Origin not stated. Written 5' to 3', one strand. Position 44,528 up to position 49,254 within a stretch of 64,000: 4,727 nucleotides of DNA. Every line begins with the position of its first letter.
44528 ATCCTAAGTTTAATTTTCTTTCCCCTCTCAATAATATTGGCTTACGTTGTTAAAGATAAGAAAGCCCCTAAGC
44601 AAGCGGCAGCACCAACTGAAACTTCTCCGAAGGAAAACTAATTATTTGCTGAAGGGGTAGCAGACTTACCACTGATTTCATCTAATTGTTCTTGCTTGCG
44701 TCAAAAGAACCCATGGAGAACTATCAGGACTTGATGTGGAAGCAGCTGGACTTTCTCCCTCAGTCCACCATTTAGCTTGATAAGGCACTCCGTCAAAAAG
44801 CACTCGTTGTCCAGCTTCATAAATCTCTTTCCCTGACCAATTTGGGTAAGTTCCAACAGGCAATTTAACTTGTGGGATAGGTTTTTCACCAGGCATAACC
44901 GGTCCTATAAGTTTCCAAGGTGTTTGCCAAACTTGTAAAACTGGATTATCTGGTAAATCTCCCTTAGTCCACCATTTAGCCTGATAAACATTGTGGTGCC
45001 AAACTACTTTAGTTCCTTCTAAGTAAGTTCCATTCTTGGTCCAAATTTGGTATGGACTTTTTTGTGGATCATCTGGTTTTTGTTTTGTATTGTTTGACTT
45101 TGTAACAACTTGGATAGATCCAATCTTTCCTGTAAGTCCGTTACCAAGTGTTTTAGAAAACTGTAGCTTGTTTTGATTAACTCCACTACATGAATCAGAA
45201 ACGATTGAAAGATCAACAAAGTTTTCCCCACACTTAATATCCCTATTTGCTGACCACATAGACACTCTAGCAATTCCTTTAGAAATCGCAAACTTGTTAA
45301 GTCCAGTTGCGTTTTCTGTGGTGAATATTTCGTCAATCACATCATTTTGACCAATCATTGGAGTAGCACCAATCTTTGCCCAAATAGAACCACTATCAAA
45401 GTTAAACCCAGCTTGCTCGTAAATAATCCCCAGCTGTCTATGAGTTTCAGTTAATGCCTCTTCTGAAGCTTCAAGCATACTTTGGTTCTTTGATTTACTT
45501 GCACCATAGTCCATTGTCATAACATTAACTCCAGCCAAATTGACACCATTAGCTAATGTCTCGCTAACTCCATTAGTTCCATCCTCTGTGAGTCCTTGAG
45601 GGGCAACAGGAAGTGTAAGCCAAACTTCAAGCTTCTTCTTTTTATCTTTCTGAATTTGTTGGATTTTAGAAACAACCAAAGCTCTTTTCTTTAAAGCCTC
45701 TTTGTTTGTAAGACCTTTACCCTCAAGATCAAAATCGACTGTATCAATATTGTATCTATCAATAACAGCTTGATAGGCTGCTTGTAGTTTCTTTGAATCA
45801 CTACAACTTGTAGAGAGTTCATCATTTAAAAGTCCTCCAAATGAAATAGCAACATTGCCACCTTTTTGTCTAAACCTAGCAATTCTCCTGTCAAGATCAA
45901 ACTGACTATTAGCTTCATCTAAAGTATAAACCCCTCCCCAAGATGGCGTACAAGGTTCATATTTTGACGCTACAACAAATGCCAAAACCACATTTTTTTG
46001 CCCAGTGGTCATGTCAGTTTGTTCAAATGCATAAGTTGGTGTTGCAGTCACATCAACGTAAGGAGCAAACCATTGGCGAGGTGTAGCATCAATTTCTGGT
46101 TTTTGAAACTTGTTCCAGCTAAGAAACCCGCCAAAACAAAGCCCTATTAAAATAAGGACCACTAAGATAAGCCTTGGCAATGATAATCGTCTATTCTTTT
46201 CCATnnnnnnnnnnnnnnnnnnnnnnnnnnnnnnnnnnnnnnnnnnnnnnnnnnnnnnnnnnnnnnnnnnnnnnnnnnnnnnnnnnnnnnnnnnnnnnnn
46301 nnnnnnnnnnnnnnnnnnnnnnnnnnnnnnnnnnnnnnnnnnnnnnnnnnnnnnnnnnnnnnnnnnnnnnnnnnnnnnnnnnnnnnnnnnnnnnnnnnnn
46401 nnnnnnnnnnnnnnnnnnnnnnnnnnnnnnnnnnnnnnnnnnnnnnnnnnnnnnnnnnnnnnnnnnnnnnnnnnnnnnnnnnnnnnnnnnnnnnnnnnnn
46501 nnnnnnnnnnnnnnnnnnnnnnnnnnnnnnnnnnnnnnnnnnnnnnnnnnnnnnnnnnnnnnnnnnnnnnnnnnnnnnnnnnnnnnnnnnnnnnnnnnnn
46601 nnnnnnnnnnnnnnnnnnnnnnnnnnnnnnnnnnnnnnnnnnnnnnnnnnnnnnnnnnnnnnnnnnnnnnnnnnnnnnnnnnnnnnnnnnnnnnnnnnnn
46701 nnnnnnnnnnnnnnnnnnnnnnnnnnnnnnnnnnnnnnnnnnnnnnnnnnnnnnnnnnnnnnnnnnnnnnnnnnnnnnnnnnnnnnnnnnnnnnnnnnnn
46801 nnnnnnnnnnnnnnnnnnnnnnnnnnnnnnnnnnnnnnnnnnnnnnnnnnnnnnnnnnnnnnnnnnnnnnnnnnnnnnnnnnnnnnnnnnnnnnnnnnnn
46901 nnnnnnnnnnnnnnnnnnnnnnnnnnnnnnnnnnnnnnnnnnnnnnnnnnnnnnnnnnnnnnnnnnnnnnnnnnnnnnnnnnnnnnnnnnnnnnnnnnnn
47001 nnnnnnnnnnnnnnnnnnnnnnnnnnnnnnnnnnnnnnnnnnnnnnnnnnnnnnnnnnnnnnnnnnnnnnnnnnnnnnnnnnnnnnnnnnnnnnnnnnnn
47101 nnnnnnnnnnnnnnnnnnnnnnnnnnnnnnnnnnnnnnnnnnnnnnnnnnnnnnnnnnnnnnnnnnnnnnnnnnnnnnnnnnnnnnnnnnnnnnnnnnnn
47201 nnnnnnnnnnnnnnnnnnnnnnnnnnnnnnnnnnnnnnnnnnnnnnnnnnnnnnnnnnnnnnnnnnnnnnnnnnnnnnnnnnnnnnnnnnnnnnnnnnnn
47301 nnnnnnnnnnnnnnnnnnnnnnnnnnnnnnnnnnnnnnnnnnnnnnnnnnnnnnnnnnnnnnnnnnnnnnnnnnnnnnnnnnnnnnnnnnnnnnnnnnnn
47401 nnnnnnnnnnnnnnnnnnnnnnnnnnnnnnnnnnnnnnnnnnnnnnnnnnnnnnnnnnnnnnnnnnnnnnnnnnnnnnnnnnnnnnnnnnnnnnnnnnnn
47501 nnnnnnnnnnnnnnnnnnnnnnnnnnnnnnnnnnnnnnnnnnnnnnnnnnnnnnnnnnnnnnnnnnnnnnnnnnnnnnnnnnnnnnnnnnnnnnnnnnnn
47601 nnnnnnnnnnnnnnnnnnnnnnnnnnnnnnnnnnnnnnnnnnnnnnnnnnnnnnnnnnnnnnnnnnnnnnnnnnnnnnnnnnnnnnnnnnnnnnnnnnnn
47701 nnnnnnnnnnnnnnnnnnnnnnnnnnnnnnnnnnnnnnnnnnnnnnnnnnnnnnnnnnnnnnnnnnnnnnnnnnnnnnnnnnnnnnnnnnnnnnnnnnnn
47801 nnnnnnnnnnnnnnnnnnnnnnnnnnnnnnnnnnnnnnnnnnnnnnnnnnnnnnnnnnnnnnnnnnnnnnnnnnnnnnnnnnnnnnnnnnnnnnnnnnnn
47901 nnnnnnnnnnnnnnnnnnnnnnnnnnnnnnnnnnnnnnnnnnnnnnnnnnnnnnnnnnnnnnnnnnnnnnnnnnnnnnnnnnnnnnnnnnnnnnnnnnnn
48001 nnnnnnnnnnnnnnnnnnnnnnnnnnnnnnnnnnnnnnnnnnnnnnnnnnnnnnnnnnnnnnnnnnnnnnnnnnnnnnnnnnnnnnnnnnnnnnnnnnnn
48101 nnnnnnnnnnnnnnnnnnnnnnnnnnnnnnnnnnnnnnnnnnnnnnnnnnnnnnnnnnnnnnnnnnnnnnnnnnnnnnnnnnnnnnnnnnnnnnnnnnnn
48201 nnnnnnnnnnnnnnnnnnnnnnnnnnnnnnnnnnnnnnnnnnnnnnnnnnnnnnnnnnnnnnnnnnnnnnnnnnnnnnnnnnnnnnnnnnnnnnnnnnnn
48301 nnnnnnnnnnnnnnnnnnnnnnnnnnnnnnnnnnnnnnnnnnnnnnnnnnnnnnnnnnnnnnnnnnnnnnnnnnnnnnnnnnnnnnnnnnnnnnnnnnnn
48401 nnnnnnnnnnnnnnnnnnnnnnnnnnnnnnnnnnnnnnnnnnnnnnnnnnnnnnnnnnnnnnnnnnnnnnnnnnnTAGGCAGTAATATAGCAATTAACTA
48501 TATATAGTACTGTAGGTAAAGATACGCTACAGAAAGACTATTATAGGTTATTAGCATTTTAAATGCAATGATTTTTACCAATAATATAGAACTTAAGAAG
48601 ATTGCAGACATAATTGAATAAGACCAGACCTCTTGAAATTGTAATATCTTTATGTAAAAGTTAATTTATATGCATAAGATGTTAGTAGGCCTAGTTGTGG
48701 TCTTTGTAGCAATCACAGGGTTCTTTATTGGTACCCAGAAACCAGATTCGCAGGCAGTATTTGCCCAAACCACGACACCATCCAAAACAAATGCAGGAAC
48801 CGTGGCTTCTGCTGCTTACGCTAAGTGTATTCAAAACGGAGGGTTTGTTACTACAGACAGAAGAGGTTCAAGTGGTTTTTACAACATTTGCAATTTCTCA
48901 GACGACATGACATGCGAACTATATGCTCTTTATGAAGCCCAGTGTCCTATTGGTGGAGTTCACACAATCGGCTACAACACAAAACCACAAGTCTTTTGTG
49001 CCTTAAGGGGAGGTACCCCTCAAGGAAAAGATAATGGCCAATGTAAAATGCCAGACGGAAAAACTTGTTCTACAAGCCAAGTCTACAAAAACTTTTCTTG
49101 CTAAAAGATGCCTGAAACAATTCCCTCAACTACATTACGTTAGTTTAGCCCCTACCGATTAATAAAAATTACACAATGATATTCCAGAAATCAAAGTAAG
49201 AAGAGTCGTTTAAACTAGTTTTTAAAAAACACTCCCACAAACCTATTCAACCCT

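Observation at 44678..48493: Operon pairing a processive GT2 beta-glycan synthase (QRRRW) with a GH18 chitinase carrying two CBM5/12 modules: candidate chitin-like polysaccharide synthesis/remodelling system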

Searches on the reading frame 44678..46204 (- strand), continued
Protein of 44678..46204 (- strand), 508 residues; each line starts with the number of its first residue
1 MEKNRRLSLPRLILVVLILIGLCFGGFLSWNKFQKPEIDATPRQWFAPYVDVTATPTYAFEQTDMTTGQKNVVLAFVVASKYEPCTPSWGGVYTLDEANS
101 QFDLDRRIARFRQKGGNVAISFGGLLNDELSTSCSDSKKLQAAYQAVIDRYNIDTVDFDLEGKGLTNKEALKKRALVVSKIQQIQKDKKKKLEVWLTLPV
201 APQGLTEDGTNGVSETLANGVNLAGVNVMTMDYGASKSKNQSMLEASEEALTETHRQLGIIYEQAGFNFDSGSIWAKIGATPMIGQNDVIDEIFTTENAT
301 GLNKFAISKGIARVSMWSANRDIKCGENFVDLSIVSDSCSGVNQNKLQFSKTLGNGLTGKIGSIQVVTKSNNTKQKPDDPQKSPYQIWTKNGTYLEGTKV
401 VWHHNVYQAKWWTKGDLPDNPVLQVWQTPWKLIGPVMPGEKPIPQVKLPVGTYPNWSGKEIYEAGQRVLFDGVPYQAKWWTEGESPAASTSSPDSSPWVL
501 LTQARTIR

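Call 76: fold_search(model_id=the predicted structure, library=pdb)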
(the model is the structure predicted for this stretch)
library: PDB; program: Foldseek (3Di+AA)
matches with E <= 10: 1678; with E <= 0.001: 237
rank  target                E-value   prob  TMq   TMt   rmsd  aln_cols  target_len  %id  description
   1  9buf_B                1.8e-30  1.00  0.55  0.93   2.0       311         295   38  Hydrolase domain of Chitinase 1 from Streptomyces venezuelae (released 2025-08-27)
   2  9buf_A                1.3e-29  1.00  0.55  0.92   2.1       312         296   38  Hydrolase domain of Chitinase 1 from Streptomyces venezuelae (released 2025-08-27)
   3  3a4x_A                3.2e-23  1.00  0.51  0.85   2.6       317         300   29  Crystal structures of catalytic site mutants of active domain 2 of thermostable chitinase from Pyrococcus furiosus com (released 2010-06-09)
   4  3a4w_A                3.4e-23  1.00  0.52  0.86   2.4       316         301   30  Crystal structures of catalytic site mutants of active domain 2 of thermostable chitinase from Pyrococcus furiosus com (released 2010-06-09)
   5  2dsk_A                5.2e-23  1.00  0.52  0.87   2.4       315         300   30  Crystal structure of catalytic domain of hyperthermophilic chitinase from Pyrococcus furiosus (released 2007-02-06)
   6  9fbp_A                3.5e-13  1.00  0.45  0.60  16.6       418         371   16  Deletion mutant MmChi60 (released 2025-05-28)
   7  4mb3                  1.9e-12  1.00  0.43  0.42  21.7       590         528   14  Crystal structure of E153Q mutant of cold-adapted chitinase from Moritella marina (released 2014-03-19)
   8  9fbo_A                3.7e-12  1.00  0.46  0.51  11.3       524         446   15  Deletion mutant of chitinase MmChi60 (released 2025-05-28)
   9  4hmc                  4.2e-12  1.00  0.42  0.41  22.5       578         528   14  Crystal structure of cold-adapted chitinase from Moritella marina (released 2013-05-01)
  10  3ian                  7.4e-11  1.00  0.41  0.62   5.4       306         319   15  Crystal structure of a chitinase from Lactococcus lactis subsp. lactis (released 2009-07-28)
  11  1h0g_B                2.4e-10  1.00  0.41  0.41  10.6       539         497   11  Complex of a chitinase with the natural product cyclopentapeptide argadin from Clonostachys (released 2002-06-27)
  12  1h0g_A                2.7e-10  1.00  0.39  0.40  11.5       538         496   13  Complex of a chitinase with the natural product cyclopentapeptide argadin from Clonostachys (released 2002-06-27)
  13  1e6z_A                4.8e-10  1.00  0.41  0.42  10.6       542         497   12  CHITINASE B FROM SERRATIA MARCESCENS WILDTYPE IN COMPLEX WITH CATALYTIC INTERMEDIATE (released 2001-06-22)
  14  1e15_B                4.8e-10  1.00  0.41  0.42  10.6       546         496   12  Chitinase B from Serratia Marcescens (released 2000-08-18)
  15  8yuh_A                5.7e-10  1.00  0.42  0.42  10.7       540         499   12  X-ray Crystal structure of glycoside hydrolase family 18 chitinase from Serratia marcescens hexahistigine-tagged SmChi (released 2025-04-02)
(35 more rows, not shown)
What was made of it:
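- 45149..46075 (-): GH18 (β/α)8 catalytic domain (residues about 44-352). About 310 residues. Foldseek TMt 0.93, rmsd 2.0 Å to Streptomyces venezuelae chitinase 1; TMt 0.85-0.87 to Pyrococcus furiosus chitinase AD2 (call 76).
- On GH18 chitinase: Foldseek TMt 0.93, rmsd 2.0 Å (call 76).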

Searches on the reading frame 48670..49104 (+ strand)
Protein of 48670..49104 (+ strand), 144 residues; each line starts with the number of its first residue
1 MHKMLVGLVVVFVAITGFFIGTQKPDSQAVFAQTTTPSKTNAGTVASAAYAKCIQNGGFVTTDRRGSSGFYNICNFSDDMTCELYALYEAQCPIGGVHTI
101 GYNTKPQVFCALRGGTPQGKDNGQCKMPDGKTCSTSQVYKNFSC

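Call 13: search_protein_families(library=pfam, proteins=[window:48670-49104:+], max_evalue=0.001)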
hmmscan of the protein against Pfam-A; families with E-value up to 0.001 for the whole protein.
window:48670-49104:+ (144 aa): 1 family
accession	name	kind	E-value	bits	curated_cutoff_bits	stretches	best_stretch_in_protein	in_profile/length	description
PF03891.20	DUF333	-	9e-08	32.7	25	0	46-89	3-45/47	Domain of unknown function (DUF333)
